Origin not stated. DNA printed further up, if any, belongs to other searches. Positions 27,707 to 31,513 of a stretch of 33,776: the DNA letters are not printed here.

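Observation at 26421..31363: Tandem-kinase membrane sensor translationally coupled (GTGA) to a SagB-type dehydrogenase-like protein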

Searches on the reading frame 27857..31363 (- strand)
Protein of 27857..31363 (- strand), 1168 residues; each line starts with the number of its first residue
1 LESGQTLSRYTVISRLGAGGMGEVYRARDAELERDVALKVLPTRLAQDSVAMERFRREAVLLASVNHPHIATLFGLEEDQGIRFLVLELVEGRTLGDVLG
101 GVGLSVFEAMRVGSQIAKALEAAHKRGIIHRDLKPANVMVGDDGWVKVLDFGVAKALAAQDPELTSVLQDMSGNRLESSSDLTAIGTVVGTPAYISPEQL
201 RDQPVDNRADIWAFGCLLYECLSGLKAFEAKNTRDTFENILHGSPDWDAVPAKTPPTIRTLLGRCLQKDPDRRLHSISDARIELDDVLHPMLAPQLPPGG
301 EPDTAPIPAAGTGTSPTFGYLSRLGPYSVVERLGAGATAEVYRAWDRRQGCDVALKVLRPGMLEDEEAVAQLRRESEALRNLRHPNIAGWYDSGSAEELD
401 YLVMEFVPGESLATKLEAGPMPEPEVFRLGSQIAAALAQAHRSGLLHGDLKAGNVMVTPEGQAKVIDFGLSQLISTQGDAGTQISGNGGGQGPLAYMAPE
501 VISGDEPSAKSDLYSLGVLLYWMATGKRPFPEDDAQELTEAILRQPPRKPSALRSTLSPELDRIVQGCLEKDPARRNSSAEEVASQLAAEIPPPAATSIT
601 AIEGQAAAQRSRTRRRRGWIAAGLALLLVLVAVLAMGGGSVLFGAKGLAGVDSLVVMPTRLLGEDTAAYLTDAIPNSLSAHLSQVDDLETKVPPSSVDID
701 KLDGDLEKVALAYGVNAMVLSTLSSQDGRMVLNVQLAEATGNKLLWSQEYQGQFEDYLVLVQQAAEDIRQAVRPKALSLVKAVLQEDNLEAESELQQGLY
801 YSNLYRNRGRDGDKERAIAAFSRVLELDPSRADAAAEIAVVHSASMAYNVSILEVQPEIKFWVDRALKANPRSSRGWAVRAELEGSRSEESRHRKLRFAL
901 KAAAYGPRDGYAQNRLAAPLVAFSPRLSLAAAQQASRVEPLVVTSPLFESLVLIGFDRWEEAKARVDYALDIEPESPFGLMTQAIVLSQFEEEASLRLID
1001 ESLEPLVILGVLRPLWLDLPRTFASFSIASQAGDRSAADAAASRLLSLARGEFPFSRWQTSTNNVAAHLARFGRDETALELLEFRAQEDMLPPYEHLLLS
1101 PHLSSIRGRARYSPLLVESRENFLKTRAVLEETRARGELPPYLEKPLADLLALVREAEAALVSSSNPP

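Call 6: search_protein_families(library=pfam, proteins=[window:27857-31363:-], max_evalue=0.01)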
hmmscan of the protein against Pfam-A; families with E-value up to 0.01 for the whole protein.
window:27857-31363:- (1168 aa): 11 families
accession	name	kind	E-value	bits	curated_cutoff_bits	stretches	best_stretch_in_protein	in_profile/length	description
PF00069.31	Pkinase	-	7.3e-104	347.3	31.7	2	10-275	1-253/263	Protein kinase domain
PF07714.23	PK_Tyr_Ser-Thr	-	1.1e-72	244.9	23.1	2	329-579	3-251/258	Protein tyrosine and serine/threonine kinase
PF03109.22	ABC1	-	1e-18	67.8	22.9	2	400-475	143-218/244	ABC1 atypical kinase-like domain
PF01636.29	APH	-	4.4e-18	66.4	23.2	3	330-442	2-109/239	Phosphotransferase enzyme family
PF01163.29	RIO1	-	3.9e-07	30.3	22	1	400-476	81-154/187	RIO domain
PF19974.5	TCAD9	-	2.7e-06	27.2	40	1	435-468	289-321/429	Ternary complex associated domain 9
PF06293.20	Kdo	-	1.4e-05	25.1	21.3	1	429-475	123-173/207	Lipopolysaccharide kinase (Kdo/WaaP) family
PF17667.7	Pkinase_fungal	-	0.00014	21.1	24.1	0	442-523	305-386/387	Fungal protein kinase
PF07387.17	Seadorna_VP7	-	0.0031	17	20.3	0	436-469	153-188/308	Seadornavirus VP7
PF14531.12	Kinase-like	-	0.0034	17.1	25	0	436-554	157-275/289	Kinase-like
PF04655.20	APH_6_hur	-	0.0096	15.7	27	0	436-466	152-182/252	Aminoglycoside/hydroxyurea antibiotic resistance kinase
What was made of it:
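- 27857..31363 (-): Tandem Hanks-type Ser/Thr kinase, 1168 aa: kinase 1, kinase 2, one transmembrane helix, then a periplasmic TolB-N-like and TPR module. PF00069 at 347 bits with 2 stretches (call 6).
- On Hanks-type Ser/Thr protein kinase: Two domains, PF00069 at 347 bits (call 6).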

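Call 7: search_protein_families(library=ncbifam, proteins=[window:27857-31363:-], max_evalue=0.01)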
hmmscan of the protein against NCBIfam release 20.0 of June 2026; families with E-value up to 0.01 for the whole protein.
window:27857-31363:- (1168 aa): 33 families (the best 25 are shown)
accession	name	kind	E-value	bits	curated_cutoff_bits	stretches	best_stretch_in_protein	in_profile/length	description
NF033483.0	PknB_PASTA_kin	equivalog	1.9e-147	492.7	450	2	8-291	7-272/563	Stk1 family PASTA domain-containing Ser/Thr kinase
NF052427.1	StpK7MSMEG_1200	equivalog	4.2e-108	362.4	900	2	6-274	5-255/601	serine/threonine protein kinase StpK7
NF047741.1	antiphage_MADS6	equivalog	2e-92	310.7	460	3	108-438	300-605/612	methylation-associated defense system protein kinase MAD6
TIGR03903.1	TOMM_kin_cyc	equivalog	8.3e-84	282.3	705.75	2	34-281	4-241/1267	TOMM system kinase/cyclase fusion protein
NF009651.0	PRK13184.1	equivalog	2.2e-71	241.1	839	2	8-288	2-291/932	serine/threonine-protein kinase PknD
NF038150.1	lanthi_synth_IV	equivalog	9.9e-64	216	650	2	325-608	189-460/851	class IV lanthionine synthetase LanL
NF053615.1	SerThrKinAfsKStmc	equivalog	1.5e-61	209.1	1300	2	9-274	14-255/809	protein serine/threonine kinase AfsK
NF033442.0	BREX_PglW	equivalog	1.6e-55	188.5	990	3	104-483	309-672/1391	BREX system serine/threonine kinase PglW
NF038151.1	lanthi_synth_III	equivalog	2.1e-39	135.6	575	2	327-607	222-502/833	class III lanthionine synthetase LanKC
NF011463.0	PRK14879.1-4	equivalog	1e-20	74.2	188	2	330-481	20-170/237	Kae1-associated kinase Bud32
TIGR03724.2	arch_bud32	equivalog_domain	1.6e-20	73.5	125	2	399-483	67-143/193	KEOPS complex kinase/ATPase Bud32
NF011464.0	PRK14879.1-7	equivalog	2.9e-19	69.7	246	2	402-478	83-156/221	Kae1-associated kinase Bud32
NF058632.1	SerThrKinPrkT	equivalog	3.5e-19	69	280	2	327-469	23-163/322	serine/threonine protein kinase PrkT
NF007174.0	PRK09605.1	equivalog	1.1e-16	60.5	447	2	49-157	377-476/535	bifunctional N(6)-L-threonylcarbamoyladenine synthase/serine/threonine protein kinase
NF043056.1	T4SS_LegK1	equivalog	2.5e-15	56.1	550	2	73-221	144-283/516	Dot/Icm T4SS effector kinase LegK1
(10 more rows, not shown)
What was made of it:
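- Domain 2 gives its best partial match outside PknB-type models to the LanL kinase region (call 7).
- Tried and rejected: (8) I rejected lanthipeptide-type and TIGR03903-type membership on the curated cut-offs (call 7).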

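Call 34: list_cluster_members(proteins=[P0001, window:27857-31363:-])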
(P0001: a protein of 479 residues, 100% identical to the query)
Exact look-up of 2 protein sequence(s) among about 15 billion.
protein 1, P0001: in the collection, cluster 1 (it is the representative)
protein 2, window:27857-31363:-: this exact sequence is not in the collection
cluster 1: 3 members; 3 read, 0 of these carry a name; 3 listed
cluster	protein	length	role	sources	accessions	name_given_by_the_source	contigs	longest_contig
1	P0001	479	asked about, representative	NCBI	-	-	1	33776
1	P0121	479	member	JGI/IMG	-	-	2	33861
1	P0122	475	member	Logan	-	-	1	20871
